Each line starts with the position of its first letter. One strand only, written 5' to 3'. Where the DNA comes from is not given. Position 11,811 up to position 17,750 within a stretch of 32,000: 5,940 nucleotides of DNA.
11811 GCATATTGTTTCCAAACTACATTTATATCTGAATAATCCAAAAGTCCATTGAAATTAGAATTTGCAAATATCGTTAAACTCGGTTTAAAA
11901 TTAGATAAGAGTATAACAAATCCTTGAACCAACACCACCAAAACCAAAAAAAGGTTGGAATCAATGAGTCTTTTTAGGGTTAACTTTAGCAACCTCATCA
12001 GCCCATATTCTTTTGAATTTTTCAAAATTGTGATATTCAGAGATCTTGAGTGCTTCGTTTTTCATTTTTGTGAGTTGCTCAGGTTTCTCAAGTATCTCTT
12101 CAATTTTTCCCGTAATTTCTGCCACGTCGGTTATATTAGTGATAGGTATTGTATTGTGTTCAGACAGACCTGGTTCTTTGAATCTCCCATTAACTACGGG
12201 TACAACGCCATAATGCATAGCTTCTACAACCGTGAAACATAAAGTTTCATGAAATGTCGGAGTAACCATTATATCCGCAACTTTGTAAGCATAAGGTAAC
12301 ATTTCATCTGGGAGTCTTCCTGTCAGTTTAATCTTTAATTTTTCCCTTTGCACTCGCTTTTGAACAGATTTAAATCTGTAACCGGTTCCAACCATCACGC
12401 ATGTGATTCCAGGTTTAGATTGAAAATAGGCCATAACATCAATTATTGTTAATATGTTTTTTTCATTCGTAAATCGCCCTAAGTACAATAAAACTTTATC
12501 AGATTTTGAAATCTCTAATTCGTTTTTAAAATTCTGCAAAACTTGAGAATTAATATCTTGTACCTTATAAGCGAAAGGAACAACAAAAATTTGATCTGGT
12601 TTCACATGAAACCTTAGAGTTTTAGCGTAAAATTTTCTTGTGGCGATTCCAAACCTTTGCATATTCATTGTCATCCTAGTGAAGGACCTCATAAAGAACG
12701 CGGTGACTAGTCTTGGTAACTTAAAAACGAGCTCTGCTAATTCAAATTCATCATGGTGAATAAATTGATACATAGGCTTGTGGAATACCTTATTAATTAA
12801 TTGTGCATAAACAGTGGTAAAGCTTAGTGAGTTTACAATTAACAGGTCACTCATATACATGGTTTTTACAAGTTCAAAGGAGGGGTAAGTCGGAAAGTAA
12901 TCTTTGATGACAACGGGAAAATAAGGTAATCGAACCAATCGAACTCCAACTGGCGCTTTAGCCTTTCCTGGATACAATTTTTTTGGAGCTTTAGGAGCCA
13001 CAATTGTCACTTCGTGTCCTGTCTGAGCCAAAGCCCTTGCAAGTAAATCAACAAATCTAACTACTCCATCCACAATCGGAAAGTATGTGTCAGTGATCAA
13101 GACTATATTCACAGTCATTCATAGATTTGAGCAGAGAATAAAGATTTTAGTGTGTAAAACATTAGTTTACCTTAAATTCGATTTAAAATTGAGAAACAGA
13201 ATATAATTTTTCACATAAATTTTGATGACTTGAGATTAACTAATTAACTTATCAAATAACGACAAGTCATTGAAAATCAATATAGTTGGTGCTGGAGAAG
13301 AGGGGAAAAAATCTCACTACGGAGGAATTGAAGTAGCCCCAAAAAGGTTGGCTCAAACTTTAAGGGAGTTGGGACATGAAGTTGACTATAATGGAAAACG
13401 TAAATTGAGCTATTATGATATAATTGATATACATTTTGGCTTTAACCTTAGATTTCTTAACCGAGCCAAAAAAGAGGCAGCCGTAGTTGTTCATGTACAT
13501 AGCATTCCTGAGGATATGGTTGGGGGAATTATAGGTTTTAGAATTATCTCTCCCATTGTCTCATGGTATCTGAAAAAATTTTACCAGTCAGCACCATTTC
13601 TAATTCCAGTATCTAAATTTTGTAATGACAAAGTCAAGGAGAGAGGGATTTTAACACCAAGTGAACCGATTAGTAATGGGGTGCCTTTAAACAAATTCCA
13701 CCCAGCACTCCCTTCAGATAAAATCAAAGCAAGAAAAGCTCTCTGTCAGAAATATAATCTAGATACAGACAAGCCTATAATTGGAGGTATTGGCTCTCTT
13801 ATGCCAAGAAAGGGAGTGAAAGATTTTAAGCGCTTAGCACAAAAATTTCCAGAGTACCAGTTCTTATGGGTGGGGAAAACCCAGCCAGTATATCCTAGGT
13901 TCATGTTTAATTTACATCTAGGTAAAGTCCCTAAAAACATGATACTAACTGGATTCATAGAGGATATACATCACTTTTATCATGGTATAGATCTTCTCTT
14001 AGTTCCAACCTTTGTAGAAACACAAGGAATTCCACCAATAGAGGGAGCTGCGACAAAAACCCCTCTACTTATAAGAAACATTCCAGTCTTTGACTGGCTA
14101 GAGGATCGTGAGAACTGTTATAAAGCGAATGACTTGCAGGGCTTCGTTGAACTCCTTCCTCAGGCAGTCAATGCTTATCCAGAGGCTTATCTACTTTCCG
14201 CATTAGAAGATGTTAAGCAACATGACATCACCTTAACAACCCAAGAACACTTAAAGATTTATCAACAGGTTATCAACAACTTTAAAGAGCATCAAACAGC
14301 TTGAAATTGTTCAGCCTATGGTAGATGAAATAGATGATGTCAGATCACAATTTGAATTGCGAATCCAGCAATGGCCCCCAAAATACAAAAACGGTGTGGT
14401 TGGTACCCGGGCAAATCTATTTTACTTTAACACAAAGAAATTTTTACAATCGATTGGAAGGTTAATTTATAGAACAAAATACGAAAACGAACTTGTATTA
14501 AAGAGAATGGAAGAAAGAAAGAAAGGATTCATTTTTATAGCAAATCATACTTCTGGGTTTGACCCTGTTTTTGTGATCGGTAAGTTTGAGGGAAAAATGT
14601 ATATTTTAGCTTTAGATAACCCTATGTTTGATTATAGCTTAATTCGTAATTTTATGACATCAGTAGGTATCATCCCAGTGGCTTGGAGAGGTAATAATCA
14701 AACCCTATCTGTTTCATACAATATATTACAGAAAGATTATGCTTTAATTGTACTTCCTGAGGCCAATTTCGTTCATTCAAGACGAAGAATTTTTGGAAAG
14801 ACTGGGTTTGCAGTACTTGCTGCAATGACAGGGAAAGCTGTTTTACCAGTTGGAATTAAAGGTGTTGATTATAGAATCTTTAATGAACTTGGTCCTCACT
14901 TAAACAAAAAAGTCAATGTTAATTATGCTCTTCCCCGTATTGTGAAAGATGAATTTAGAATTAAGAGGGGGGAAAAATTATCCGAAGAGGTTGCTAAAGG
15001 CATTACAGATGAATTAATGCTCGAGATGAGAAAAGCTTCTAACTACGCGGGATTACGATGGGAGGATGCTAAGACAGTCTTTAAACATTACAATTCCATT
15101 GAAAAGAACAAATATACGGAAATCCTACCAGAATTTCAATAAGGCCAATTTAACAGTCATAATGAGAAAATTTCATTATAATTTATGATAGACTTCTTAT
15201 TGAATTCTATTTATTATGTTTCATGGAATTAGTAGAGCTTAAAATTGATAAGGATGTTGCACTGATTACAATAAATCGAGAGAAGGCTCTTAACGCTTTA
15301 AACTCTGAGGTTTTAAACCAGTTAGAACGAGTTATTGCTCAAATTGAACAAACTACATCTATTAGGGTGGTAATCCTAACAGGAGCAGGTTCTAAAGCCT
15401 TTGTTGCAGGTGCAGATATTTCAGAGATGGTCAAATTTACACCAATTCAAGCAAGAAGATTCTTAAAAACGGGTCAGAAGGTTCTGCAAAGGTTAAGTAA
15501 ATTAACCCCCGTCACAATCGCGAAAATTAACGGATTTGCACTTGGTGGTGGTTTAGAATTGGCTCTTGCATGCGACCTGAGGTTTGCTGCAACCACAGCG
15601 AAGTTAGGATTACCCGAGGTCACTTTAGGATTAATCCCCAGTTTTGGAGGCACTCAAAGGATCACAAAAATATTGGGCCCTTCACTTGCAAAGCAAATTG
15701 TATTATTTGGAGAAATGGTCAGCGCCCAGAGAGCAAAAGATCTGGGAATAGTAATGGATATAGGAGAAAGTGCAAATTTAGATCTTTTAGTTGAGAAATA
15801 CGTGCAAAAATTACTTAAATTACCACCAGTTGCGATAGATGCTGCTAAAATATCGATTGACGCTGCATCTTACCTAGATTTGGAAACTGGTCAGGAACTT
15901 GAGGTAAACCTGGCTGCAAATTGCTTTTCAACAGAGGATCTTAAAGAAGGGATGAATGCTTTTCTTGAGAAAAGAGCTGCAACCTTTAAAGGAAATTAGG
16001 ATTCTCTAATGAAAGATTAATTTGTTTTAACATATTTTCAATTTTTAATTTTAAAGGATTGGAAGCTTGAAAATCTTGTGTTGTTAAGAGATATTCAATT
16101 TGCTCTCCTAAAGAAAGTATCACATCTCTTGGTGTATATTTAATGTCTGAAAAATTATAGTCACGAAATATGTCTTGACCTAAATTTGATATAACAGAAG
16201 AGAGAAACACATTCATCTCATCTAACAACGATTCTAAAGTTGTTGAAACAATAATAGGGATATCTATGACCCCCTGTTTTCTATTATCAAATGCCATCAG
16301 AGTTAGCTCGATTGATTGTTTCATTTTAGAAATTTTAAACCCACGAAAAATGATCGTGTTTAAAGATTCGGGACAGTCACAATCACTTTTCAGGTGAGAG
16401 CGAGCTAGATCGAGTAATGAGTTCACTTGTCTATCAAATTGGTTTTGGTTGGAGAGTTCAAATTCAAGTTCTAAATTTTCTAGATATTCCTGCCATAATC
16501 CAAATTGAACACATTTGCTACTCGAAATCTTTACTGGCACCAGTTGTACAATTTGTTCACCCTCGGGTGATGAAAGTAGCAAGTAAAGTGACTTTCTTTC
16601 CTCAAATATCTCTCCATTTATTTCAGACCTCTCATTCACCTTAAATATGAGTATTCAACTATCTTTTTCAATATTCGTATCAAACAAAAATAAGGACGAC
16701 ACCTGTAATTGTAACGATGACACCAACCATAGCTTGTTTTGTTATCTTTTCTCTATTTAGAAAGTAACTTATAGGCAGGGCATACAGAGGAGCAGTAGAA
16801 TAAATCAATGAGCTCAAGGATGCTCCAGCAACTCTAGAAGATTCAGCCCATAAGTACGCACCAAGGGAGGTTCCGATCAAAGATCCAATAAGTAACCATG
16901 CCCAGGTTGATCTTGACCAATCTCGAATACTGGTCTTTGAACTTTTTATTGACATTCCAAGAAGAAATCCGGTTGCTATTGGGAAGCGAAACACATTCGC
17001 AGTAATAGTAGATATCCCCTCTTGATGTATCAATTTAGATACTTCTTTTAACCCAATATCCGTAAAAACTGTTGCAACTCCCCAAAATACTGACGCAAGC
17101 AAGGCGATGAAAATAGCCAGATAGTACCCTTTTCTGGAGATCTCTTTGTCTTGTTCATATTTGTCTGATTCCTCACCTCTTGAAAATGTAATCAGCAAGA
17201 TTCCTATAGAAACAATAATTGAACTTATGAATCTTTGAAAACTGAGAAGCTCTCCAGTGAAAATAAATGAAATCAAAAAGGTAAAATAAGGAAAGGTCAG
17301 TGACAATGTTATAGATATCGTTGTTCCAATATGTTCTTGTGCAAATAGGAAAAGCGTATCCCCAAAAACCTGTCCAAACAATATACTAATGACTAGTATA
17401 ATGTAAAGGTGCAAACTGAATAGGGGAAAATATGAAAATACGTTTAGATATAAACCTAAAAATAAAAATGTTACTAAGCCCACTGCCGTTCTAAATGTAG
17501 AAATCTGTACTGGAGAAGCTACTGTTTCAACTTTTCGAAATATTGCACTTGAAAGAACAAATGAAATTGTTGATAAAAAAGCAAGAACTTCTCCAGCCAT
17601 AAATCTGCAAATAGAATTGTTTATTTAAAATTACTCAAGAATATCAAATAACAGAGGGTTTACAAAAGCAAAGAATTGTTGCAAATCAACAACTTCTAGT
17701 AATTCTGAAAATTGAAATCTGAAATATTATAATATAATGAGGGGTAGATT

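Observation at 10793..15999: Bacterial-type glycolipid synthesis cluster (MGS-like + DGS-like GT4, PlsC-like acyltransferase, crotonase, GT-C) in an archaeon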

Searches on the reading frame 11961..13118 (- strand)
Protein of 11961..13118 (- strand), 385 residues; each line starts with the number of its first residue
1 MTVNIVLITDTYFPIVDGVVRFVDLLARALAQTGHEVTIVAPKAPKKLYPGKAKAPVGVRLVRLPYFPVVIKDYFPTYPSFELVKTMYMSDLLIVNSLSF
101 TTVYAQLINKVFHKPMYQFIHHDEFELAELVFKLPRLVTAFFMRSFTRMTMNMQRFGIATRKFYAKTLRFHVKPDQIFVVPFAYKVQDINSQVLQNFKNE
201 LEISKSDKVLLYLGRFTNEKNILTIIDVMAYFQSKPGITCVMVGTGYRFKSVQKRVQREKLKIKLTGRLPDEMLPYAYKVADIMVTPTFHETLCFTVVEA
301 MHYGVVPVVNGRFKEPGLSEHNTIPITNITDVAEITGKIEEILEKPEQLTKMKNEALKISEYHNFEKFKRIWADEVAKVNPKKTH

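Call 3: search_protein_families(library=pfam, proteins=[window:11961-13118:-], max_evalue=0.01)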
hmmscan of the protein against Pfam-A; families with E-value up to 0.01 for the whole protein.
window:11961-13118:- (385 aa): 6 families
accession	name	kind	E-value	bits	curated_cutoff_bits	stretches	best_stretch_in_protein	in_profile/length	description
PF00534.26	Glycos_transf_1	-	1.3e-22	80.5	26.4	1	196-357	4-170/172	Glycosyl transferases group 1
PF13692.12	Glyco_trans_1_4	-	1.4e-15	58.2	27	1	208-344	2-141/142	Glycosyl transferases group 1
PF13439.12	Glyco_transf_4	-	1.7e-10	41.7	28.5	1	16-181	1-163/170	Glycosyltransferase Family 4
PF13579.12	Glyco_trans_4_4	-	1e-06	29.6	29.7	1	18-181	2-156/158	Glycosyl transferase 4-like domain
PF20706.3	GT4-conflict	-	6.5e-05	22.5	26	1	7-125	2-118/385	Family 4 Glycosyltransferase in conflict systems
PF24785.1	RXYLT1_C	-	0.0014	18.5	27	1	277-324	73-120/187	RXYLT1 C-terminal domain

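Call 5: search_protein_families(library=ncbifam, proteins=[window:11961-13118:-], max_evalue=0.01)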
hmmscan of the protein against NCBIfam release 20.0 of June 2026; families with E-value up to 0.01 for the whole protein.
window:11961-13118:- (385 aa): 32 families (the best 25 are shown)
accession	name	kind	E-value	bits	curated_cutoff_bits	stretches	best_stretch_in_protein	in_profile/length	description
NF049988.1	MGlcDAGSynMgs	equivalog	1.7e-17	63.8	400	1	4-358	2-366/398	alpha-monoglucosyldiacylglycerol synthase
TIGR04157.1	glyco_rSAM_CFB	subfamily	2.6e-17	62.9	400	1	170-320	188-337/406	TIGR04157 family glycosyltransferase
TIGR03999.1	thiol_BshA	equivalog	1.5e-16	60.3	273.7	1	166-360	158-353/375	N-acetyl-alpha-D-glucosaminyl L-malate synthase BshA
NF047684.1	TeichurnBiosyTuaC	equivalog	9.3e-15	54.4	550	1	191-358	203-367/391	teichuronic acid biosynthesis protein TuaC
NF012028.0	PRK15484.1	subfamily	3.8e-14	52.6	618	1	162-345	148-344/380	lipopolysaccharide N-acetylglucosaminyltransferase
NF007640.0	PRK10307.1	subfamily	5.3e-12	45.4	276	1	152-287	171-309/411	WcaI family glycosyltransferase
TIGR04047.1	MSMEG_0565_glyc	hypoth_equivalog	1e-10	41.3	259.85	1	205-365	192-360/373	MSMEG_0565 family glycosyltransferase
TIGR02095.1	glgA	subfamily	3.1e-10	39.3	328.45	1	190-310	278-398/477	glycogen/starch synthase, ADP-glucose type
NF038295.1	EPS_HpsP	equivalog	2.1e-09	36.9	550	1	168-360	170-367/388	hormogonium polysaccharide biosynthesis glycosyltransferase HpsP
TIGR04063.1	stp3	hypoth_equivalog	4.6e-09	35.6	442.05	1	172-361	177-376/397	TIGR04063 family PEP-CTERM/XrtA system glycosyltransferase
NF050056.1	ProtGlycPglH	equivalog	1.1e-08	34.5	600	1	164-378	137-352/354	GalNAc-alpha-(1->4)-GalNAc-alpha-(1->3)-diNAcBac-PP-undecaprenol alpha-1,4-N-acetyl-D-galactosaminyltransferase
NF049987.1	DaglGlyslTfaseDgs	equivalog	2.7e-08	33.1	500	1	104-367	53-315/332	processive diacylglycerol alpha-glucosyltransferase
NF053787.1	GlcN_PG_synth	equivalog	3.7e-08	32.6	480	1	176-315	165-298/361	N-acetylglucosaminyl phosphatidylglycerol synthase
TIGR04007.1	wcaI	equivalog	3.2e-07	29.4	800.45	1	150-283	171-307/407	colanic acid biosynthesis glycosyltransferase WcaI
NF038298.1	EPS_HpsO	equivalog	3.9e-07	29.2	575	1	190-287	184-282/388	hormogonium polysaccharide biosynthesis glycosyltransferase HpsO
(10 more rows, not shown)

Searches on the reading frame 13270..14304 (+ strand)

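Call 3: search_protein_families(library=pfam, proteins=[window:13270-14304:+], max_evalue=0.01)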
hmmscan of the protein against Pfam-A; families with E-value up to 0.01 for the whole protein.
window:13270-14304:+ (344 aa): 4 families
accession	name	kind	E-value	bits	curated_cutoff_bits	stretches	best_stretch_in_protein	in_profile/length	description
PF00534.26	Glycos_transf_1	-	4.1e-10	39.9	26.4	1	159-274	6-127/172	Glycosyl transferases group 1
PF13692.12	Glyco_trans_1_4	-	5.9e-10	40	27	1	169-294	2-134/142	Glycosyl transferases group 1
PF13439.12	Glyco_transf_4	-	1.2e-08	35.6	28.5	1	49-141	73-169/170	Glycosyltransferase Family 4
PF13579.12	Glyco_trans_4_4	-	0.0019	19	29.7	0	49-127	72-147/158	Glycosyl transferase 4-like domain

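Call 5: search_protein_families(library=ncbifam, proteins=[window:13270-14304:+], max_evalue=0.01)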
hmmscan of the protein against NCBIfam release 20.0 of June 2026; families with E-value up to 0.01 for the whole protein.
window:13270-14304:+ (344 aa): 10 families
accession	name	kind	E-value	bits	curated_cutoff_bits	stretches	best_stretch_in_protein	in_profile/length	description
NF053513.1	Gtran_IagA_BgsA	equivalog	2.9e-55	187.6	460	1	17-335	15-332/333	LTA glycolipid anchor biosynthesis glycosyltransferase, IagA/BgsA family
NF049987.1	DaglGlyslTfaseDgs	equivalog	5.7e-46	157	500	1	19-337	17-330/332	processive diacylglycerol alpha-glucosyltransferase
TIGR04047.1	MSMEG_0565_glyc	hypoth_equivalog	3.5e-09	36.2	259.85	1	102-333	133-373/373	MSMEG_0565 family glycosyltransferase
TIGR02095.1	glgA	subfamily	3e-07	29.5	328.45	1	143-259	267-388/477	glycogen/starch synthase, ADP-glucose type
NF047684.1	TeichurnBiosyTuaC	equivalog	2e-06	27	550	1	106-271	163-321/391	teichuronic acid biosynthesis protein TuaC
NF001905.0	PRK00654.2-4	subfamily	1.3e-05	24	560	1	150-254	279-390/489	glycogen synthase GlgA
NF049988.1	MGlcDAGSynMgs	equivalog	2.2e-05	24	400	1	183-337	232-390/398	alpha-monoglucosyldiacylglycerol synthase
NF001902.0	PRK00654.2-1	equivalog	5.4e-05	21.9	845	1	149-255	279-393/492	glycogen synthase GlgA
TIGR04157.1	glyco_rSAM_CFB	subfamily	0.0051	15.9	400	1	153-267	212-328/406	TIGR04157 family glycosyltransferase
TIGR02149.1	glgA_Coryne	subfamily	0.0052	16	302.4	0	97-194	134-230/391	glycogen synthase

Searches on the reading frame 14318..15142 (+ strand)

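Call 3: search_protein_families(library=pfam, proteins=[window:14318-15142:+], max_evalue=0.01)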
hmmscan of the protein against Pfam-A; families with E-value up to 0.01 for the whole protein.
window:14318-15142:+ (274 aa): 1 family
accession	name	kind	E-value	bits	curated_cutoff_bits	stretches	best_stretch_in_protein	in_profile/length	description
PF01553.26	Acyltransferase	-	2.5e-12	47.2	23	1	66-181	11-132/132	Acyltransferase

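Call 5: search_protein_families(library=ncbifam, proteins=[window:14318-15142:+], max_evalue=0.01)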
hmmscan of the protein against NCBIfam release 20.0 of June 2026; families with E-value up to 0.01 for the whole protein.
window:14318-15142:+ (274 aa): 4 families
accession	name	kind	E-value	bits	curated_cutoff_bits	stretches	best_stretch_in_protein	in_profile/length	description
TIGR00530.1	AGP_acyltrn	subfamily_domain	1.1e-09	38.1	102.95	1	66-180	13-129/130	1-acylglycerol-3-phosphate O-acyltransferase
NF005291.0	PRK06814.1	equivalog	5.9e-09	34.4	1349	1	37-199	421-582/1140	acyl-[ACP]--phospholipid O-acyltransferase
NF006386.0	PRK08633.1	equivalog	8e-06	23.8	1221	1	67-199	439-570/1147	acyl-[ACP]--phospholipid O-acyltransferase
NF005959.0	PRK08043.1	equivalog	0.0006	18.2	886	1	41-201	4-158/719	bifunctional acyl-ACP--phospholipid O-acyltransferase/long-chain-fatty-acid--ACP ligase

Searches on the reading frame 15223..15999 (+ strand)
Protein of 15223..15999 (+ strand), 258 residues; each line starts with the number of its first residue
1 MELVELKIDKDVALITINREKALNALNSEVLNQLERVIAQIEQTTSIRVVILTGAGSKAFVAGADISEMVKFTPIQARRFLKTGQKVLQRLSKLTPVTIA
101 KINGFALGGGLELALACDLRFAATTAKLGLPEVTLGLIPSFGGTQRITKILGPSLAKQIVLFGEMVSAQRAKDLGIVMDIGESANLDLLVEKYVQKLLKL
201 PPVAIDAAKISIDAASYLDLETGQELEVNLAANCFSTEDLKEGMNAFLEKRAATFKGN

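Call 3: search_protein_families(library=pfam, proteins=[window:15223-15999:+], max_evalue=0.01)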
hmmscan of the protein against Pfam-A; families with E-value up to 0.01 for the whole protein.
window:15223-15999:+ (258 aa): 2 families
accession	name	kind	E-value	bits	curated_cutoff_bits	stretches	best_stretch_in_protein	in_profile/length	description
PF00378.25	ECH_1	-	9.6e-63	212.3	27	1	9-257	3-250/251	Enoyl-CoA hydratase/isomerase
PF16113.10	ECH_2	-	1.2e-34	120.7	27.2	1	13-193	2-184/335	Enoyl-CoA hydratase/isomerase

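Call 5: search_protein_families(library=ncbifam, proteins=[window:15223-15999:+], max_evalue=0.01)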
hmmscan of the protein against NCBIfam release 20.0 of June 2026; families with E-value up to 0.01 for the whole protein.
window:15223-15999:+ (258 aa): 73 families (the best 25 are shown)
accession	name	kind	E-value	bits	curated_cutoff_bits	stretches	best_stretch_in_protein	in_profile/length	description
NF004475.0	PRK05809.1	subfamily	4e-82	275.6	394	1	4-257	6-259/260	short-chain-enoyl-CoA hydratase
NF005802.0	PRK07657.1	equivalog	1.7e-66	224.4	363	1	8-258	10-260/260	enoyl-CoA hydratase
NF005803.0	PRK07658.1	equivalog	4.3e-61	206.5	313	1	1-257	1-256/257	enoyl-CoA hydratase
NF007239.0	PRK09674.1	equivalog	1.1e-60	205.2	371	1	7-257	9-256/257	2,3-dehydroadipyl-CoA hydratase PaaF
NF006566.0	PRK09076.1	subfamily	8.3e-59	199.3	286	1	3-256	6-258/260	enoyl-CoA hydratase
NF006007.0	PRK08138.1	subfamily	6.3e-58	196.2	355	1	7-257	13-260/261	enoyl-CoA hydratase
NF004796.0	PRK06144.1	subfamily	3.1e-56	190.8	272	1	4-258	10-262/262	enoyl-CoA hydratase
NF004517.0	PRK05862.1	equivalog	1.3e-55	188.7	396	1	7-256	9-255/257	enoyl-CoA hydratase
NF004795.0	PRK06143.1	subfamily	1.6e-55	188.4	283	1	9-252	16-258/260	enoyl-CoA hydratase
NF004781.0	PRK06127.1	subfamily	4.8e-55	187.1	291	1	8-257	17-268/269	enoyl-CoA hydratase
NF042430.2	EnCoAhydt_DpgD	equivalog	2.1e-54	184.7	400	1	10-257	5-257/258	enoyl-CoA-hydratase DpgD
NF051848.1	EnCoAHydtEchA19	equivalog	6.1e-54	183.3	400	1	7-257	5-257/258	enoyl-CoA hydratase EchA19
NF004634.0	PRK05980.1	equivalog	1.6e-49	168.6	375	1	2-256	3-261/263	crotonase/enoyl-CoA hydratase family protein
NF006100.0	PRK08252.1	subfamily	3.4e-46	157.9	282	1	3-257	4-253/254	crotonase/enoyl-CoA hydratase family protein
NF005804.0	PRK07659.1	equivalog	7.5e-45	153.4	311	1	1-257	5-259/260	enoyl-CoA hydratase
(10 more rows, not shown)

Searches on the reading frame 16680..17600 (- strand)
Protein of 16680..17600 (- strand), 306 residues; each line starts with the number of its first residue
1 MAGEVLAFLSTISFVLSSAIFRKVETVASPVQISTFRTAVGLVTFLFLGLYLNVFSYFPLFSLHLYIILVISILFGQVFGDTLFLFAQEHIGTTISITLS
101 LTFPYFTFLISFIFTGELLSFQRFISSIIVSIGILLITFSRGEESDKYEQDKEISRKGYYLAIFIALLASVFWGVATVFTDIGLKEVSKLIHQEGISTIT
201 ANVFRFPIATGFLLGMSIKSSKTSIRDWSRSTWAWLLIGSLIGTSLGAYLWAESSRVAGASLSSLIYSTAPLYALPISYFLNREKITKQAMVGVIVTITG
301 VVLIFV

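Call 3: search_protein_families(library=pfam, proteins=[window:16680-17600:-], max_evalue=0.01)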
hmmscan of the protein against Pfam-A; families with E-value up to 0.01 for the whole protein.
window:16680-17600:- (306 aa): 2 families
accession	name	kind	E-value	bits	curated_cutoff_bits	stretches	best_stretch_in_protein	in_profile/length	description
PF00892.27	EamA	-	7.4e-29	101.2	28.2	2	162-305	3-134/135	EamA-like transporter family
PF16913.11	PUNUT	-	1.7e-06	28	30.6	1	205-304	42-144/321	Purine nucleobase transmembrane transport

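Call 5: search_protein_families(library=ncbifam, proteins=[window:16680-17600:-], max_evalue=0.01)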
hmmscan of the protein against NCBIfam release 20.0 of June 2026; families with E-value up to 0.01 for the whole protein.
window:16680-17600:- (306 aa): 2 families
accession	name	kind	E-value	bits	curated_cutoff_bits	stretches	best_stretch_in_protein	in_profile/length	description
TIGR00950.1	2A78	equivalog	1.7e-05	24.4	230.2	1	191-305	11-118/264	carboxylate/amino acid/amine transporter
NF050091.1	ArAmAcExpYddG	equivalog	9.6e-05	22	300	1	209-305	41-136/285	aromatic amino acid exporter YddG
